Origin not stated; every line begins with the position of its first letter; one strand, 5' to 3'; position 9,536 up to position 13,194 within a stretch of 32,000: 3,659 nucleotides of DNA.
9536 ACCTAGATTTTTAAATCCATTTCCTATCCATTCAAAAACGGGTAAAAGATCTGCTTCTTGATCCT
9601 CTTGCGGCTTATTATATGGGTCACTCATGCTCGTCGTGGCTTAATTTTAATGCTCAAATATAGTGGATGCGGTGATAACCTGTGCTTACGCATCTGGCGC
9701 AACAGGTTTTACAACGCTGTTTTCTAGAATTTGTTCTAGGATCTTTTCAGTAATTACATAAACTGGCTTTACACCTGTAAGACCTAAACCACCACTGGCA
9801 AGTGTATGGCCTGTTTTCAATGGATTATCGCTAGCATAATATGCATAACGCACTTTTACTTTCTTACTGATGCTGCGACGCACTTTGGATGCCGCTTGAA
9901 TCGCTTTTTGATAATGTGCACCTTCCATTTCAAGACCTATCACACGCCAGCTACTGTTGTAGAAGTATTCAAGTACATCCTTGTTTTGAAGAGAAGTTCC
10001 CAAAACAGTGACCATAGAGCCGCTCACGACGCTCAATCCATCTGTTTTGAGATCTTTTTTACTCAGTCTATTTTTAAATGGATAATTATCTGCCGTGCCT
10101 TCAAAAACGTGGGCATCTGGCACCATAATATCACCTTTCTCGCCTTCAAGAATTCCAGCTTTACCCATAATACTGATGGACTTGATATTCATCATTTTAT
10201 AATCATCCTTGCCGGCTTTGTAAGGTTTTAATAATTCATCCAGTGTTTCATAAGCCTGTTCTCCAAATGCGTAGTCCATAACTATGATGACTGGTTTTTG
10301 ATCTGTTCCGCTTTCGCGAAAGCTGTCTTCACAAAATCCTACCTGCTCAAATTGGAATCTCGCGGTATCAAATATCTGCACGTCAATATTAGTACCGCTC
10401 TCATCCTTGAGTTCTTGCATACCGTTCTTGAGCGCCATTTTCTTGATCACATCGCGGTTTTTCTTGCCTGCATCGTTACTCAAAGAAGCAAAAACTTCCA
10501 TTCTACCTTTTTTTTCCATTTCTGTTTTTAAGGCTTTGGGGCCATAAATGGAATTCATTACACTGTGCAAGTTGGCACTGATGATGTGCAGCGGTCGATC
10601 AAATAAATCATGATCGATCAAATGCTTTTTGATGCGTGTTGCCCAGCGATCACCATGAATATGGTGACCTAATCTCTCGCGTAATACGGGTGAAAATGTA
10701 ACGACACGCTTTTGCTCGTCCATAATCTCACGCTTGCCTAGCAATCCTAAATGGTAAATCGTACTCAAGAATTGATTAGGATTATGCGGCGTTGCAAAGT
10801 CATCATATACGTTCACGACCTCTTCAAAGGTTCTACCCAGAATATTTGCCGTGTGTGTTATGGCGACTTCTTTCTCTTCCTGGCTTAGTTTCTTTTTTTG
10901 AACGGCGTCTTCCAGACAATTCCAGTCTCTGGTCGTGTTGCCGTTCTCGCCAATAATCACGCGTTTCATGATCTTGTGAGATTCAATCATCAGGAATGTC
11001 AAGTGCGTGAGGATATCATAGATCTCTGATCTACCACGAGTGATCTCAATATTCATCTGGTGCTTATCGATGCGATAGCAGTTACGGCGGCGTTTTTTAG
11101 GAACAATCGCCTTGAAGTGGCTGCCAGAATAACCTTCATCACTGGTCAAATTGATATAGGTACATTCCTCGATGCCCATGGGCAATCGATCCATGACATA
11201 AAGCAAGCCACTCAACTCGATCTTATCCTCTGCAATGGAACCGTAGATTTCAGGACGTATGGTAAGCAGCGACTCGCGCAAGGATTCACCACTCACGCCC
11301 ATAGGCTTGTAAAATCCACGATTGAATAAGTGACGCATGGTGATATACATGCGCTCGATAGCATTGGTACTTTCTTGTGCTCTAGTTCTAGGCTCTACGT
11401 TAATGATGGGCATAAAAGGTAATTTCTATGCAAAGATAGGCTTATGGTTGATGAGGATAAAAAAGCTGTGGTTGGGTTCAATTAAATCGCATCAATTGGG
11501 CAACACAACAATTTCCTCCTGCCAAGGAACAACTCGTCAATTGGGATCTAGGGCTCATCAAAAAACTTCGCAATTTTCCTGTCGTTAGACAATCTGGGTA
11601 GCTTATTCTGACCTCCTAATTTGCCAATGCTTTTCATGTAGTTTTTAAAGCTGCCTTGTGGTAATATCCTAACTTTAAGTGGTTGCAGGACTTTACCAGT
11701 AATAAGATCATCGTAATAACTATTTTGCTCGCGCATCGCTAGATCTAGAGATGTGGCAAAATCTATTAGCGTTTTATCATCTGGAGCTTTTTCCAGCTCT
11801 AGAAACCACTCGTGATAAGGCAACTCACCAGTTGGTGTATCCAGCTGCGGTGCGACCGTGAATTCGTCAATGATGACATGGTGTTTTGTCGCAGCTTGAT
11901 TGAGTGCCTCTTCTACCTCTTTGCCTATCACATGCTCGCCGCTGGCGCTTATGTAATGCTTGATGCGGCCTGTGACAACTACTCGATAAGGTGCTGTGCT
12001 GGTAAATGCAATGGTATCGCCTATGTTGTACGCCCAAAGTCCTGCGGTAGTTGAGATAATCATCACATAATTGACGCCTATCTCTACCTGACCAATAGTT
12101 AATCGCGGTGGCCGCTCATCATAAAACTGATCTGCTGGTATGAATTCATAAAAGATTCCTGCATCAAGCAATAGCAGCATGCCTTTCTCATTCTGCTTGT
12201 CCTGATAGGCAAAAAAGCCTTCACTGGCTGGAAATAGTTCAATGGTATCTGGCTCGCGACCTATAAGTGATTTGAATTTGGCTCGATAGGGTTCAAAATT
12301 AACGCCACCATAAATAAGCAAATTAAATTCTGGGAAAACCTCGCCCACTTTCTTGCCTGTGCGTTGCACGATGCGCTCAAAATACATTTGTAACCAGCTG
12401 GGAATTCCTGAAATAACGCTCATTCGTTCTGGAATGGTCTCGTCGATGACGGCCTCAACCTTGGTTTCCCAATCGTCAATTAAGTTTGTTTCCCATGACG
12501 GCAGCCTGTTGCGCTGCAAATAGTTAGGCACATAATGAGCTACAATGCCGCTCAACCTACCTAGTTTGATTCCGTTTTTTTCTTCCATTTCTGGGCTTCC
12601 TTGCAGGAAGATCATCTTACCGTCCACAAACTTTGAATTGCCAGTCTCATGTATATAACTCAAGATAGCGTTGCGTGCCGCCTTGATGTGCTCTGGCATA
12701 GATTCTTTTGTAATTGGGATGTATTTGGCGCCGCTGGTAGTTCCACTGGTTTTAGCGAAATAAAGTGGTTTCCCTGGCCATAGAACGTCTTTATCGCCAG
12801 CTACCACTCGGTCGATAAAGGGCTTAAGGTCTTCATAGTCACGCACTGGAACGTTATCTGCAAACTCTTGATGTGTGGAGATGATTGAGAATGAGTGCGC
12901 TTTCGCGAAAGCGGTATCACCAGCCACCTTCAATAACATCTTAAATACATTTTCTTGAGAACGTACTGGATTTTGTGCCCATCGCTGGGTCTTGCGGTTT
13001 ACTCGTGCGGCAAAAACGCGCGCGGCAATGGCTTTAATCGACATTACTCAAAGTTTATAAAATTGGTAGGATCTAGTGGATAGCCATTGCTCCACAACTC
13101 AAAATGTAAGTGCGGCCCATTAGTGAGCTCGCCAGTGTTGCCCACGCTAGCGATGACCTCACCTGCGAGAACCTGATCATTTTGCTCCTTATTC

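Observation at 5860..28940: A perfect 14-bp palindrome, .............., occurs seven times, always inside unrelated protein-coding genes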

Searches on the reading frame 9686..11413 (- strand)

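Call 60: search_protein_families(library=pfam, proteins=[window:9686-11413:-], max_evalue=0.00001)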
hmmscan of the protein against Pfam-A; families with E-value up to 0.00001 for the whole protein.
window:9686-11413:- (575 aa): 1 family
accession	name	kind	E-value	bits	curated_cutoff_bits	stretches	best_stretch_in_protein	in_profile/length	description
PF21850.2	DUF6909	-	7.8e-64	216.4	27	2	323-564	293-535/535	Family of unknown function (DUF6909)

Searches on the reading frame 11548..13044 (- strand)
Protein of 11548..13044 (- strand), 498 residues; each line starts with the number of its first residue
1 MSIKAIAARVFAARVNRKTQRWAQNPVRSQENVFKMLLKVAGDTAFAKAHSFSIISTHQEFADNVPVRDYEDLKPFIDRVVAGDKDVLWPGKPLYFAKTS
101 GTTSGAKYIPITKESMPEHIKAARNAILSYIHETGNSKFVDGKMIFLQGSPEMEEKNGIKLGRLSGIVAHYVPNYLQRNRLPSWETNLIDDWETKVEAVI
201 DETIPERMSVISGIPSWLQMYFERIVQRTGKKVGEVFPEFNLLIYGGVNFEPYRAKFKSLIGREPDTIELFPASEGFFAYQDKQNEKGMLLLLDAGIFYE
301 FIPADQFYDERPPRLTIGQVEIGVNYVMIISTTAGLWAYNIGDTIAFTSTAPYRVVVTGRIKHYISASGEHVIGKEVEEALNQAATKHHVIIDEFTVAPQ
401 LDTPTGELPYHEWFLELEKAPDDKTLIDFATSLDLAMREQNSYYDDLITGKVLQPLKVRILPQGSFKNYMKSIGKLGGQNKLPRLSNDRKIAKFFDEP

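Call 27: find_homologous_proteins(query=window:11548-13044:-, max_evalue=1e-30)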
Query window:11548-13044:- (498 aa): 8000 proteins with E <= 1e-30 among 8000 candidates; the best 120 are listed.
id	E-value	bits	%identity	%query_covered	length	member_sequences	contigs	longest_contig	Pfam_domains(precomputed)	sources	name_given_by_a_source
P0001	0.0e+0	1137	100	100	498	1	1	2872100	PF03321.20,PF23571.2,PF23572.2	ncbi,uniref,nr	ncbi:GH3 auxin-responsive promoter family protein [Nonlabens ponticola]|uniref:GH3 auxin-responsive 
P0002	1.5e-279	946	81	100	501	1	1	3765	PF03321.20,PF23571.2,PF23572.2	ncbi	-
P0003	2.1e-279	945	81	100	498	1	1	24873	PF03321.20,PF23571.2,PF23572.2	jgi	jgi:hypothetical protein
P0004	1.9e-278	942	81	100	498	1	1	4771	PF03321.20,PF23571.2,PF23572.2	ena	-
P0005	4.8e-278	941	81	100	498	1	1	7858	PF03321.20,PF23571.2,PF23572.2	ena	-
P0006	3.2e-277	938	80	100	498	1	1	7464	PF03321.20,PF23571.2,PF23572.2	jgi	-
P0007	4.7e-276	934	80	100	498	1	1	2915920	PF03321.20,PF23571.2,PF23572.2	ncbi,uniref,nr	ncbi:GH3 auxin-responsive promoter family protein [Nonlabens marinus]|uniref:Putative auxin-regulate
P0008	5.3e-276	934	80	100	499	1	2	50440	PF03321.20,PF23571.2,PF23572.2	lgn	-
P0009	3.8e-275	931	80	100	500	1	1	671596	PF03321.20,PF23571.2,PF23572.2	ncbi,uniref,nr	ncbi:GH3 auxin-responsive promoter family protein [Nonlabens antarcticus]|uniref:GH3 auxin-responsiv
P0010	6.2e-274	927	80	100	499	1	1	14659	PF03321.20,PF23571.2,PF23572.2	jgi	jgi:hypothetical protein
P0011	6.5e-274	927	80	100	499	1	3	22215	PF03321.20,PF23571.2,PF23572.2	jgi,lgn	jgi:hypothetical protein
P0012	4.1e-273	925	80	100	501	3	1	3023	PF03321.20,PF23571.2,PF23572.2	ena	-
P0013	5.9e-273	924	81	99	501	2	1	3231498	PF03321.20,PF23571.2,PF23572.2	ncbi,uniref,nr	ncbi:hypothetical protein AAU57_02830 [Nonlabens sp. YIK11]|uniref:GH3 auxin-responsive promoter fam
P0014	1.0e-272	923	80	100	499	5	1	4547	PF03321.20,PF23571.2,PF23572.2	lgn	-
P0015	2.3e-272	922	81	99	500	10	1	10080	PF03321.20,PF23571.2,PF23572.2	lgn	-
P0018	3.2e-271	919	80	100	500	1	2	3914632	PF03321.20,PF23571.2,PF23572.2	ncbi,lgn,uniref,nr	ncbi:GH3 auxin-responsive promoter [Nonlabens dokdonensis]|uniref:Auxin regulated protein n=2 Tax=No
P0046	2.8e-261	886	77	100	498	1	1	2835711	PF03321.20,PF23571.2,PF23572.2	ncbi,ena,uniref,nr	ncbi:hypothetical protein BST91_10630 [Nonlabens tegetincola]|uniref:GH3 auxin-responsive promoter f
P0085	3.9e-241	819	70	100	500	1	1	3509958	PF03321.20,PF23571.2,PF23572.2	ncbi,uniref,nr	ncbi:GH3 auxin-responsive promoter family protein [Salinimicrobium tongyeongense]|uniref:GH3 auxin-r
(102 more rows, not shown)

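Call 30: find_encoding_contigs(protein=P0007, flank=10000, max_places=1)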
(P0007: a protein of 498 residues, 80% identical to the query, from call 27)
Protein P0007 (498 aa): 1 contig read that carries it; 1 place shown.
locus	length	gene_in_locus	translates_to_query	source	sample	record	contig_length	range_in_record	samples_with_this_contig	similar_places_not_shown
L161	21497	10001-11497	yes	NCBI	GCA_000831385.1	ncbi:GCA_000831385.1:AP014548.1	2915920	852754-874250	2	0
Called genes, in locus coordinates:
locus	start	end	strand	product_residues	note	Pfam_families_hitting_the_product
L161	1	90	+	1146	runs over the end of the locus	PF13779:DUF4175 (weak)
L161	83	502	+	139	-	PF02130:YbeY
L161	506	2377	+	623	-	PF01134:GIDA, PF12831:FAD_oxidored (weak), PF21680:GIDA_C_1st, PF13932:SAM_GIDA_C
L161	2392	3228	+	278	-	PF05219:DREV (weak), PF13489:Methyltransf_23, PF07021:MetW, PF13847:Methyltransf_31 (faint), PF08241:Methyltransf_11, PF08242:Methyltransf_12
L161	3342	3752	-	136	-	-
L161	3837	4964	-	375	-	PF13177:DNA_pol3_delta2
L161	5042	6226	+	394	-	PF00162:PGK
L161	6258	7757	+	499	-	PF01464:SLT, PF01476:LysM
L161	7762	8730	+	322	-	PF16125:DUF4837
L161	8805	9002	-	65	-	PF02416:TatA_B_E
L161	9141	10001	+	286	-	PF01551:Peptidase_M23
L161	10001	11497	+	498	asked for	PF03321:GH3, PF23571:GH3_M, PF23572:GH3_C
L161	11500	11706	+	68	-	-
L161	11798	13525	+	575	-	PF21850:DUF6909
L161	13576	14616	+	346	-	-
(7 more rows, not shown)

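Call 31: find_encoding_contigs(protein=P0018, flank=10000, max_places=1)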
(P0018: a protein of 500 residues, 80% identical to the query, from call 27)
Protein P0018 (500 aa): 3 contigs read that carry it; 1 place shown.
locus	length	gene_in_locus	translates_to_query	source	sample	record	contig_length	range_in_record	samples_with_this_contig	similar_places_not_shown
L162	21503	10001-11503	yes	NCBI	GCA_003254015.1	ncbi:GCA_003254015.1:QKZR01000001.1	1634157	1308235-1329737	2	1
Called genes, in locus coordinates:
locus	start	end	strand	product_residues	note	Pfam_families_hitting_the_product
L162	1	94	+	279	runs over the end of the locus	PF13489:Methyltransf_23, PF07021:MetW (faint), PF13847:Methyltransf_31 (weak), PF08241:Methyltransf_11, PF08242:Methyltransf_12, PF13649:Methyltransf_25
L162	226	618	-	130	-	-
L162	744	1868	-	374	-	PF13177:DNA_pol3_delta2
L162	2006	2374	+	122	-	PF04480:DUF559, PF18741:MTES_1575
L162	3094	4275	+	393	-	PF00162:PGK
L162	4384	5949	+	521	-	PF01464:SLT, PF23577:LysM_RLK (faint), PF23473:LysM3_LYK4_5 (faint), PF01476:LysM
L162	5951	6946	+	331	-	PF16125:DUF4837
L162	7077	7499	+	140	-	-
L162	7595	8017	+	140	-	-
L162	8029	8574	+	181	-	-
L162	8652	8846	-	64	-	PF02416:TatA_B_E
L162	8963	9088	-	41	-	-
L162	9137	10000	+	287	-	PF01551:Peptidase_M23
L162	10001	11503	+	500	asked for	PF03321:GH3, PF23571:GH3_M, PF23572:GH3_C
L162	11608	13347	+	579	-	PF21850:DUF6909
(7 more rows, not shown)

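Call 32: find_encoding_contigs(protein=P0046, flank=10000, max_places=1)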
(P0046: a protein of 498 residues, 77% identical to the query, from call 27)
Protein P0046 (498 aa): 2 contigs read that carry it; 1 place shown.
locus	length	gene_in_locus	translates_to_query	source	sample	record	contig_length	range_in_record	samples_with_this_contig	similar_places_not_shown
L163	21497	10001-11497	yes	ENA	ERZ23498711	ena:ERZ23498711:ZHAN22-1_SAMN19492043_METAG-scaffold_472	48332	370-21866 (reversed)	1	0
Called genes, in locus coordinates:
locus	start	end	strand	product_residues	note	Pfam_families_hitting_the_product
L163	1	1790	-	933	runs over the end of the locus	PF13646:HEAT_2 (faint)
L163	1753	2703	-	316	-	PF13354:Beta-lactamase2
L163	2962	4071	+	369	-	PF04055:Radical_SAM, PF06969:HemN_C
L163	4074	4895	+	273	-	PF20329:DUF6624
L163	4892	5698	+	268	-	PF04199:Cyclase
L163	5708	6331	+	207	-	PF14014:DUF4230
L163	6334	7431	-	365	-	-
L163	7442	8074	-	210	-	PF13421:Band_7_1, PF14237:GYF_2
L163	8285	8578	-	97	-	PF13421:Band_7_1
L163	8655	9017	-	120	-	-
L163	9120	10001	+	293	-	PF01551:Peptidase_M23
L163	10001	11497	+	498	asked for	PF03321:GH3, PF23571:GH3_M, PF23572:GH3_C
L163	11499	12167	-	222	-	PF00590:TP_methylase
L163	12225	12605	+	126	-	-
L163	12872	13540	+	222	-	PF01127:Sdh_cyt (weak)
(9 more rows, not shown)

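Call 33: find_encoding_contigs(protein=P0085, flank=10000, max_places=1)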
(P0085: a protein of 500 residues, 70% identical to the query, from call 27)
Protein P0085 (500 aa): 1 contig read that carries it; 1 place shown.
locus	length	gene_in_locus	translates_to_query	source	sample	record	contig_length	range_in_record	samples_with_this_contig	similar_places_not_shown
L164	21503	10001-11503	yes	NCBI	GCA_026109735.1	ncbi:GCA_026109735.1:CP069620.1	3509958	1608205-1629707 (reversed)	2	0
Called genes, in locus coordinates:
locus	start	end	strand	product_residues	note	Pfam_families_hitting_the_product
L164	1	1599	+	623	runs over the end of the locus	PF01134:GIDA, PF12831:FAD_oxidored (weak), PF21680:GIDA_C_1st, PF13932:SAM_GIDA_C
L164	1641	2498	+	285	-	PF13489:Methyltransf_23, PF13847:Methyltransf_31, PF08241:Methyltransf_11, PF08242:Methyltransf_12, PF13649:Methyltransf_25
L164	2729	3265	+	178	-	PF03938:OmpH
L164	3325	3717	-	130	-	-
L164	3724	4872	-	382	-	PF13177:DNA_pol3_delta2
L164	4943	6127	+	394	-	PF00162:PGK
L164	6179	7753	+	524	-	PF01464:SLT, PF01476:LysM, PF23473:LysM3_LYK4_5 (faint), PF01476:LysM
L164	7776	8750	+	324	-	PF16125:DUF4837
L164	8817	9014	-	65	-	PF02416:TatA_B_E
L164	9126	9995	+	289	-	PF01551:Peptidase_M23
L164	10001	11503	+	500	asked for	PF03321:GH3, PF23571:GH3_M, PF23572:GH3_C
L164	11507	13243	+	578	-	PF21850:DUF6909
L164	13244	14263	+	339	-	PF01073:3Beta_HSD, PF01370:Epimerase, PF02719:Polysacc_synt_2, PF04321:RmlD_sub_bind, PF07993:NAD_binding_4 (faint), PF16363:GDP_Man_Dehyd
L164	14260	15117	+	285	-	PF00483:NTP_transferase, PF12804:NTP_transf_3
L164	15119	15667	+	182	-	PF00908:dTDP_sugar_isom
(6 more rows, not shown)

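Call 60: search_protein_families(library=pfam, proteins=[window:11548-13044:-], max_evalue=0.00001)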
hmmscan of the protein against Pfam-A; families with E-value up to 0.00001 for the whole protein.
window:11548-13044:- (498 aa): 3 families
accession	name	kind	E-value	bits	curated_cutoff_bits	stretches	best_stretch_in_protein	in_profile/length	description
PF03321.19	GH3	-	4.2e-40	138.3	23.6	1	19-171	5-157/304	GH3 family N-terminal domain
PF23572.1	GH3_C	-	8.4e-20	72.1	23.6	1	375-490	1-119/119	GH3 family C-terminal domain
PF23571.1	GH3_M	-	1.6e-15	57.4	23.6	1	291-360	2-75/75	GH3 family central domain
